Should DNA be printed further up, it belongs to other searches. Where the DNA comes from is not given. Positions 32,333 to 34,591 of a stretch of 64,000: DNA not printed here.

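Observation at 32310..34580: Stand-alone B12-binding radical SAM gene as an insulated, compositionally distinct island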

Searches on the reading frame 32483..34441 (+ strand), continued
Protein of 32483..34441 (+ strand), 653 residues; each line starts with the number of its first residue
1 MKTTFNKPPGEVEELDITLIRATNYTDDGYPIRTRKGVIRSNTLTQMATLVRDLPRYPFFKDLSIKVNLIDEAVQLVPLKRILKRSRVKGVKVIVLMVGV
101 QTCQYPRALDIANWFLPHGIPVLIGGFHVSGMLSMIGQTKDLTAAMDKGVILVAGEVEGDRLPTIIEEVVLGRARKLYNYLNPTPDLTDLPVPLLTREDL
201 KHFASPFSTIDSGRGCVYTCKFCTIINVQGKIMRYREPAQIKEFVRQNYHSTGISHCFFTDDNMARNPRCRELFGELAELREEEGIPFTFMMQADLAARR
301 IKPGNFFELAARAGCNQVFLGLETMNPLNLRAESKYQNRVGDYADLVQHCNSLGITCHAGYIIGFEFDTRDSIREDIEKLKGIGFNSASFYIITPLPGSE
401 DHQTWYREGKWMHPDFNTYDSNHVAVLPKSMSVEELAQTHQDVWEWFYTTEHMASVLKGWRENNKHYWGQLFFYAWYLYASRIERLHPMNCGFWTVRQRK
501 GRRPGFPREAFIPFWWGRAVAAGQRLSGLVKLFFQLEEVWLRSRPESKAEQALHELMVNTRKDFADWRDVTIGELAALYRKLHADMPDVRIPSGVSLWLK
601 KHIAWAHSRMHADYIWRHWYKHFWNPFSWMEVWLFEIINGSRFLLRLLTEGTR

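Call 29: search_protein_families(library=ncbifam, proteins=[P0122, P0123, P0124, P0126, P0131, P0143, P0145, P0156, P0159, P0167], max_evalue=1e-10)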
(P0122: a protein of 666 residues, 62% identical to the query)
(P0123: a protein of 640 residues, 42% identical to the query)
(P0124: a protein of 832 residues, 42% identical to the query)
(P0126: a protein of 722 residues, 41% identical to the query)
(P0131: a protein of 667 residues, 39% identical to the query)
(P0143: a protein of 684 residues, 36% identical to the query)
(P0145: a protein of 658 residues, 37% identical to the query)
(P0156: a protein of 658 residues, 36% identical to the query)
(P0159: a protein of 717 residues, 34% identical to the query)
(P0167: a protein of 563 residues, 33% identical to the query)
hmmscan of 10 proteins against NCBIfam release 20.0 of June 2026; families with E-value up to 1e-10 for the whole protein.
P0122 (666 aa): 6 families
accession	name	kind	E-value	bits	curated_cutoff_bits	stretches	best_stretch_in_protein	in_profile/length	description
TIGR02026.1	BchE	equivalog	6.2e-20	71.5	481.35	1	218-469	193-437/497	magnesium-protoporphyrin IX monomethyl ester anaerobic oxidative cyclase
TIGR03471.1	HpnJ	equivalog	1.2e-15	57.4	577.6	1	221-465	199-438/472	hopanoid biosynthesis associated radical SAM protein HpnJ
TIGR04479.1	bcpD_PhpK_rSAM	subfamily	1.9e-14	53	600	1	218-405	240-422/504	PhpK family radical SAM P-methyltransferase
TIGR04072.2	rSAM_ladder_B12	equivalog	3e-14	52.5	360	1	205-472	164-428/443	lipid biosynthesis B12-binding/radical SAM protein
TIGR04013.1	B12_SAM_MJ_1487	hypoth_equivalog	1.9e-13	50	251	0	95-263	36-195/382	TIGR04013 family B12-binding domain/radical SAM domain-containing protein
TIGR04367.1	HpnR_B12_rSAM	equivalog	1.2e-11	43.9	650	1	221-449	188-402/490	hopanoid C-3 methylase HpnR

P0123 (640 aa): 5 families
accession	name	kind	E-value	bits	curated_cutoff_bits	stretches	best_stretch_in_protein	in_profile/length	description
TIGR04479.1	bcpD_PhpK_rSAM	subfamily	2.8e-23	82.1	600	1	216-390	244-413/504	PhpK family radical SAM P-methyltransferase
TIGR03471.1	HpnJ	equivalog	1.6e-21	76.7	577.6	1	209-452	194-434/472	hopanoid biosynthesis associated radical SAM protein HpnJ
TIGR02026.1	BchE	equivalog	3.5e-16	59.1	481.35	1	216-466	197-443/497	magnesium-protoporphyrin IX monomethyl ester anaerobic oxidative cyclase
TIGR04013.1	B12_SAM_MJ_1487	hypoth_equivalog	9.7e-16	57.6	251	1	100-402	45-351/382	TIGR04013 family B12-binding domain/radical SAM domain-containing protein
TIGR04072.2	rSAM_ladder_B12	equivalog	1e-12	47.4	360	1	160-383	126-347/443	lipid biosynthesis B12-binding/radical SAM protein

P0124 (832 aa): 11 families
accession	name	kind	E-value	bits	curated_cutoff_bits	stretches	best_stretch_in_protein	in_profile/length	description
TIGR04479.1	bcpD_PhpK_rSAM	subfamily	9.1e-21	73.8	600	1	225-394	244-407/504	PhpK family radical SAM P-methyltransferase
TIGR03471.1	HpnJ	equivalog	5.2e-18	65.2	577.6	1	213-461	188-433/472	hopanoid biosynthesis associated radical SAM protein HpnJ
TIGR02026.1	BchE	equivalog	5.3e-18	65.2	481.35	1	225-461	197-428/497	magnesium-protoporphyrin IX monomethyl ester anaerobic oxidative cyclase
NF033070.1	rSAM_AprD4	equivalog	2.3e-15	56.4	500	1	200-456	169-427/456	AprD4 family radical SAM diol-dehydratase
TIGR04013.1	B12_SAM_MJ_1487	hypoth_equivalog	8.9e-15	54.4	251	1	108-412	45-351/382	TIGR04013 family B12-binding domain/radical SAM domain-containing protein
TIGR04072.2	rSAM_ladder_B12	equivalog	3e-14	52.5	360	1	133-393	98-347/443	lipid biosynthesis B12-binding/radical SAM protein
NF050148.1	rSAM_ApyD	equivalog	8.6e-14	50.8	750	1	224-412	201-387/645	RiPP biosynthesis radical SAM protein ApyD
TIGR04367.1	HpnR_B12_rSAM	equivalog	1.2e-13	50.4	650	1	223-438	187-391/490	hopanoid C-3 methylase HpnR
TIGR04014.1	B12_SAM_MJ_0865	equivalog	1.7e-11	43.6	360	1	204-411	142-351/434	methyl-coenzyme M reductase glutamine C-methyltransferase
NF038361.1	rSAM_Sden_1168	equivalog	1.8e-11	43.3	575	1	227-447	287-502/560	Sden_1168 family B12-binding radical SAM P-methyltransferase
NF033712.0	B12_rSAM_KedN5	subfamily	3.6e-11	42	700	1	221-395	194-370/624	KedN5 family methylcobalamin-dependent radical SAM C-methyltransferase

P0126 (722 aa): 7 families
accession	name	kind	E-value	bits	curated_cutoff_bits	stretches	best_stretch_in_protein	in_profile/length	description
TIGR02026.1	BchE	equivalog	2.5e-25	89.3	481.35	1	207-452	197-437/497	magnesium-protoporphyrin IX monomethyl ester anaerobic oxidative cyclase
TIGR04479.1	bcpD_PhpK_rSAM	subfamily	2.1e-23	82.5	600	1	206-381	243-412/504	PhpK family radical SAM P-methyltransferase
TIGR03471.1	HpnJ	equivalog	1.7e-21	76.6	577.6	1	195-451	188-441/472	hopanoid biosynthesis associated radical SAM protein HpnJ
TIGR04013.1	B12_SAM_MJ_1487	hypoth_equivalog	9.7e-17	60.9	251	1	82-262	40-209/382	TIGR04013 family B12-binding domain/radical SAM domain-containing protein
NF038361.1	rSAM_Sden_1168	equivalog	6.8e-16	57.9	575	1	206-394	284-467/560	Sden_1168 family B12-binding radical SAM P-methyltransferase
TIGR04072.2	rSAM_ladder_B12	equivalog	8.7e-16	57.6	360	1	106-375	91-347/443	lipid biosynthesis B12-binding/radical SAM protein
TIGR04014.1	B12_SAM_MJ_0865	equivalog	2.1e-11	43.3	360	1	83-393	39-351/434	methyl-coenzyme M reductase glutamine C-methyltransferase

P0131 (667 aa): 11 families
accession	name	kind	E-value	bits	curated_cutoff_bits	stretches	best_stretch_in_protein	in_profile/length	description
TIGR02026.1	BchE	equivalog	2.6e-19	69.5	481.35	1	213-456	198-436/497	magnesium-protoporphyrin IX monomethyl ester anaerobic oxidative cyclase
TIGR04479.1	bcpD_PhpK_rSAM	subfamily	3.1e-19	68.8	600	1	178-380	210-406/504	PhpK family radical SAM P-methyltransferase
TIGR04072.2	rSAM_ladder_B12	equivalog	9.3e-18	64.1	360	1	155-384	125-350/443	lipid biosynthesis B12-binding/radical SAM protein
TIGR03471.1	HpnJ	equivalog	1.8e-16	60.1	577.6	1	212-448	200-433/472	hopanoid biosynthesis associated radical SAM protein HpnJ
NF038361.1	rSAM_Sden_1168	equivalog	7.8e-16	57.7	575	1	213-411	286-475/560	Sden_1168 family B12-binding radical SAM P-methyltransferase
NF033712.0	B12_rSAM_KedN5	subfamily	8.1e-16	57.4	700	1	211-380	197-367/624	KedN5 family methylcobalamin-dependent radical SAM C-methyltransferase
TIGR04013.1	B12_SAM_MJ_1487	hypoth_equivalog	5.8e-15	55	251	1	79-398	30-350/382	TIGR04013 family B12-binding domain/radical SAM domain-containing protein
NF033070.1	rSAM_AprD4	equivalog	7.9e-13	48.1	500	1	204-437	191-421/456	AprD4 family radical SAM diol-dehydratase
TIGR04014.1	B12_SAM_MJ_0865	equivalog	8.8e-13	47.8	360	1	107-405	55-358/434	methyl-coenzyme M reductase glutamine C-methyltransferase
NF050148.1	rSAM_ApyD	equivalog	2.3e-12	46.1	750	1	193-385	179-367/645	RiPP biosynthesis radical SAM protein ApyD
TIGR04385.1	B12_rSAM_cofa1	equivalog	1.2e-11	44.5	450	1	209-377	196-358/438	B12 lower ligand biosynthesis radical SAM protein BzaD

P0143 (684 aa): 11 families
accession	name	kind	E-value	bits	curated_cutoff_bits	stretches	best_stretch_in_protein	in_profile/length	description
TIGR04013.1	B12_SAM_MJ_1487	hypoth_equivalog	4.4e-22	78.4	251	1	87-253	47-204/382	TIGR04013 family B12-binding domain/radical SAM domain-containing protein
TIGR03471.1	HpnJ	equivalog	1e-15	57.6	577.6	1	190-448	187-444/472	hopanoid biosynthesis associated radical SAM protein HpnJ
TIGR04479.1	bcpD_PhpK_rSAM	subfamily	1e-15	57.1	600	1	199-371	240-408/504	PhpK family radical SAM P-methyltransferase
TIGR04072.2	rSAM_ladder_B12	equivalog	7.2e-13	48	360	1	147-447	127-425/443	lipid biosynthesis B12-binding/radical SAM protein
TIGR04295.1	B12_rSAM_oligo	hypoth_equivalog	7.9e-13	47.9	400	1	196-327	196-317/422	TIGR04295 family B12-binding domain-containing radical SAM protein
NF033712.0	B12_rSAM_KedN5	subfamily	1e-12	47.1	700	1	198-374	193-372/624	KedN5 family methylcobalamin-dependent radical SAM C-methyltransferase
TIGR02026.1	BchE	equivalog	1.4e-12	47.3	481.35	1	204-447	198-437/497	magnesium-protoporphyrin IX monomethyl ester anaerobic oxidative cyclase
NF038361.1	rSAM_Sden_1168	equivalog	7.3e-12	44.6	575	1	201-426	283-504/560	Sden_1168 family B12-binding radical SAM P-methyltransferase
TIGR04014.1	B12_SAM_MJ_0865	equivalog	8.7e-12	44.5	360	1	172-390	132-353/434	methyl-coenzyme M reductase glutamine C-methyltransferase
NF050148.1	rSAM_ApyD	equivalog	2e-11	43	750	0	203-374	202-368/645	RiPP biosynthesis radical SAM protein ApyD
TIGR04367.1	HpnR_B12_rSAM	equivalog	3.2e-11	42.4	650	1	190-403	173-381/490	hopanoid C-3 methylase HpnR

P0145 (658 aa): 10 families
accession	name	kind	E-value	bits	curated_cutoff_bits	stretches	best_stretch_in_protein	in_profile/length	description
NF050148.1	rSAM_ApyD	equivalog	2.1e-20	72.7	750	1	210-421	178-387/645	RiPP biosynthesis radical SAM protein ApyD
TIGR03471.1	HpnJ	equivalog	1e-18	67.5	577.6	1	234-477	199-440/472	hopanoid biosynthesis associated radical SAM protein HpnJ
TIGR02026.1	BchE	equivalog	1.7e-18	66.7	481.35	1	228-481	190-439/497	magnesium-protoporphyrin IX monomethyl ester anaerobic oxidative cyclase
TIGR04013.1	B12_SAM_MJ_1487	hypoth_equivalog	2.7e-16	59.4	251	0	177-290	93-209/382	TIGR04013 family B12-binding domain/radical SAM domain-containing protein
TIGR04479.1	bcpD_PhpK_rSAM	subfamily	3.6e-16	58.6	600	1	234-399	243-403/504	PhpK family radical SAM P-methyltransferase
TIGR04072.2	rSAM_ladder_B12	equivalog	5.9e-16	58.1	360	1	165-432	111-377/443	lipid biosynthesis B12-binding/radical SAM protein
TIGR03975.1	rSAM_ocin_1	subfamily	3.7e-13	48.8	281.85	1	209-395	232-420/606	RiPP maturation radical SAM C-methyltransferase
NF033712.0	B12_rSAM_KedN5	subfamily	5e-12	44.8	700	1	232-395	195-360/624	KedN5 family methylcobalamin-dependent radical SAM C-methyltransferase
NF033070.1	rSAM_AprD4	equivalog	9.5e-12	44.5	500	1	220-478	184-439/456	AprD4 family radical SAM diol-dehydratase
TIGR04014.1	B12_SAM_MJ_0865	equivalog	6.9e-11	41.6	360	0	79-422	16-353/434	methyl-coenzyme M reductase glutamine C-methyltransferase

P0156 (658 aa): 9 families
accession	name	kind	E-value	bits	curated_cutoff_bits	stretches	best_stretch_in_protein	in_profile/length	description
TIGR04013.1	B12_SAM_MJ_1487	hypoth_equivalog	1.3e-16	60.4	251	0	161-272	94-209/382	TIGR04013 family B12-binding domain/radical SAM domain-containing protein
TIGR03471.1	HpnJ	equivalog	2.2e-16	59.8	577.6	1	205-467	187-440/472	hopanoid biosynthesis associated radical SAM protein HpnJ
TIGR02026.1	BchE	equivalog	4.7e-15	55.4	481.35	1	212-461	192-429/497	magnesium-protoporphyrin IX monomethyl ester anaerobic oxidative cyclase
TIGR04479.1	bcpD_PhpK_rSAM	subfamily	7.4e-15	54.3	600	1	208-458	235-474/504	PhpK family radical SAM P-methyltransferase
NF050148.1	rSAM_ApyD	equivalog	1.1e-14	53.8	750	1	198-383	183-354/645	RiPP biosynthesis radical SAM protein ApyD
TIGR04072.2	rSAM_ladder_B12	equivalog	5.2e-14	51.7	360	1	165-396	127-350/443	lipid biosynthesis B12-binding/radical SAM protein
TIGR04367.1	HpnR_B12_rSAM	equivalog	1.2e-13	50.4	650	1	206-349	178-308/490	hopanoid C-3 methylase HpnR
TIGR04014.1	B12_SAM_MJ_0865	equivalog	3.1e-13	49.3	360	0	76-255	27-201/434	methyl-coenzyme M reductase glutamine C-methyltransferase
NF033712.0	B12_rSAM_KedN5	subfamily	6.9e-11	41.1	700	0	214-392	195-367/624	KedN5 family methylcobalamin-dependent radical SAM C-methyltransferase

P0159 (717 aa): 6 families
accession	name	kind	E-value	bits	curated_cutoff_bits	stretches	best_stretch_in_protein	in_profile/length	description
TIGR04013.1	B12_SAM_MJ_1487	hypoth_equivalog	1e-14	54.2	251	0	89-249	48-200/382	TIGR04013 family B12-binding domain/radical SAM domain-containing protein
TIGR02026.1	BchE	equivalog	2.4e-14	53.1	481.35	1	198-444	192-434/497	magnesium-protoporphyrin IX monomethyl ester anaerobic oxidative cyclase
TIGR04479.1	bcpD_PhpK_rSAM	subfamily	1e-13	50.6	600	1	202-371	243-408/504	PhpK family radical SAM P-methyltransferase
NF050148.1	rSAM_ApyD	equivalog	2.3e-13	49.4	750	1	167-391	166-389/645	RiPP biosynthesis radical SAM protein ApyD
NF038361.1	rSAM_Sden_1168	equivalog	3.8e-12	45.5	575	1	199-399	281-477/560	Sden_1168 family B12-binding radical SAM P-methyltransferase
TIGR03471.1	HpnJ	equivalog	2.3e-11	43.3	577.6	1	203-405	200-397/472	hopanoid biosynthesis associated radical SAM protein HpnJ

P0167 (563 aa): 10 families
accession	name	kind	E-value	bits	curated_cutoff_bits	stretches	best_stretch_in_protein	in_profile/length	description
TIGR04479.1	bcpD_PhpK_rSAM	subfamily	1.4e-22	79.7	600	1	213-388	241-411/504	PhpK family radical SAM P-methyltransferase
TIGR03471.1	HpnJ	equivalog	1.6e-20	73.5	577.6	1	216-476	200-458/472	hopanoid biosynthesis associated radical SAM protein HpnJ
NF033712.0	B12_rSAM_KedN5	subfamily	2.6e-15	55.7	700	1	202-374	184-358/624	KedN5 family methylcobalamin-dependent radical SAM C-methyltransferase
TIGR02026.1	BchE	equivalog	1.5e-14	53.8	481.35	1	210-455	191-431/497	magnesium-protoporphyrin IX monomethyl ester anaerobic oxidative cyclase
NF033070.1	rSAM_AprD4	equivalog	4.2e-14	52.3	500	1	212-438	195-418/456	AprD4 family radical SAM diol-dehydratase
TIGR04367.1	HpnR_B12_rSAM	equivalog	8.2e-13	47.7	650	1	213-434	186-396/490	hopanoid C-3 methylase HpnR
TIGR04013.1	B12_SAM_MJ_1487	hypoth_equivalog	3.7e-12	45.8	251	0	81-262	27-200/382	TIGR04013 family B12-binding domain/radical SAM domain-containing protein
NF050148.1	rSAM_ApyD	equivalog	4.2e-12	45.3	750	1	192-408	178-392/645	RiPP biosynthesis radical SAM protein ApyD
NF038361.1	rSAM_Sden_1168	equivalog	4.4e-11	42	575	1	214-414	283-478/560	Sden_1168 family B12-binding radical SAM P-methyltransferase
TIGR04072.2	rSAM_ladder_B12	equivalog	7.1e-11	41.4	360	0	212-385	179-348/443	lipid biosynthesis B12-binding/radical SAM protein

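Call 41: predict_structure(alignment_id=A1)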
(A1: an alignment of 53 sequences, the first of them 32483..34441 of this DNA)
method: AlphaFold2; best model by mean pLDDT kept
length: 653 residues; sequences in the alignment: 53
mean_pLDDT: 78.9   pTM: 0.80
mean pLDDT of the five models: 78.9, 78.6, 78.4, 74.3, 73.1
residues with pLDDT >= 90: 183; 70-90: 308; 50-70: 127; < 50: 35
segments of 3 or more residues with pLDDT < 50: 1-6, 28-33, 330-337, 415-424
pLDDT, mean of each block of 10 residues (from residue 1): 47 93 63 57 84 92 92 86 95 91 78 95 72 68 91 84 94 92 71 82 70 57 57 73 90 80 67 89 90 73 78 89 64 50 87 91 82 92 91 67 73 49 56 85 92 93 89 87 68 69 78 91 91 91 79 78 67 84 82 77 59 78 81 81 87 68
secondary structure, 60 per line:
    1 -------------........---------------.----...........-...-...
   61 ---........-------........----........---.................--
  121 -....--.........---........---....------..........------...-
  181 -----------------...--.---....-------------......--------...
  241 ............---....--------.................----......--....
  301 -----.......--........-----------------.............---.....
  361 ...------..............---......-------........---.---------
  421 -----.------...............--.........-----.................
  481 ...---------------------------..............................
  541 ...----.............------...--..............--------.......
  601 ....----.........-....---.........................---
elements in order: E14-21 H42-52 E64-71 H79-86 E91-98 H102-118 E122-125 H128-136 H140-147 E151-154 H161-170 E177-179 E207-210 H224-229 H238-252 E256-259 H268-284 E289-294 H297-300 H306-312 E315-322 H340-352 E356-363 H370-383 E387-392 H400-407 H433-447 H450-458 H464-483 H511-543 H548-560 H572-585 H594-604 H609-617 H619-622 H626-650

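Call 42: find_related_loci(query=A1, collection=metagenome_contigs, flank=8000)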
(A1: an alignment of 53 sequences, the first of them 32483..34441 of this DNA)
Query A1 (653 aa) in metagenome_contigs; peptide patterns used: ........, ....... (x = any residue, [..] = any of these).
233 stretches matched a pattern; 157 encode a relative of the query (tblastn E <= 1e-3); the best 80 are kept; 80 distinct loci.
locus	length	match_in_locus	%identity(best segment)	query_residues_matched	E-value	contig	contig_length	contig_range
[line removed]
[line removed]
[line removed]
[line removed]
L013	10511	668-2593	65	12-651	0e+0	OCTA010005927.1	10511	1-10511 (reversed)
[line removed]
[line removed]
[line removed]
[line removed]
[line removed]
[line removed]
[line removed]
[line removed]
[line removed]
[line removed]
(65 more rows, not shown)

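Call 62: search_protein_families(library=padloc, proteins=[window:32483-34441:+, L001:10864-11802:+], max_evalue=0.01)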
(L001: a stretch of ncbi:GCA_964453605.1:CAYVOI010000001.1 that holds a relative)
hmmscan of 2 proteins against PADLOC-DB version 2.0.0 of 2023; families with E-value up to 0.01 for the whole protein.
window:32483-34441:+ (653 aa): 0 families

L001:10864-11802:+ (313 aa): 0 families

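Call 77: find_related_loci(query=A1, collection=viral_contigs, flank=8000)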
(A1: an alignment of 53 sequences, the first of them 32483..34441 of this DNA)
Query A1 (653 aa) in viral_contigs; peptide patterns used: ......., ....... (x = any residue, [..] = any of these).
202 stretches matched a pattern; 7 encode a relative of the query (tblastn E <= 1e-3); 7 distinct loci.
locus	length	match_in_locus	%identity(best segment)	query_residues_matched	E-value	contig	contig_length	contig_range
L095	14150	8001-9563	36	13-529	4e-101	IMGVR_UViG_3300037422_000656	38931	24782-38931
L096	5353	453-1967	34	12-515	6e-86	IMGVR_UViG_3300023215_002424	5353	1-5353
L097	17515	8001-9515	34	12-515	7e-86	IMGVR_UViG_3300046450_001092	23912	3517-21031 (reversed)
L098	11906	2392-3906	34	12-515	7e-86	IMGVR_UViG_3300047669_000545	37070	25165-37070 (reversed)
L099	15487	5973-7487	34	12-515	7e-86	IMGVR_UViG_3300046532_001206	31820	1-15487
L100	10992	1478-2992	33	12-515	4e-85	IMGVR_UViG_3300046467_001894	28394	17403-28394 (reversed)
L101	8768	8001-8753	41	17-267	3e-52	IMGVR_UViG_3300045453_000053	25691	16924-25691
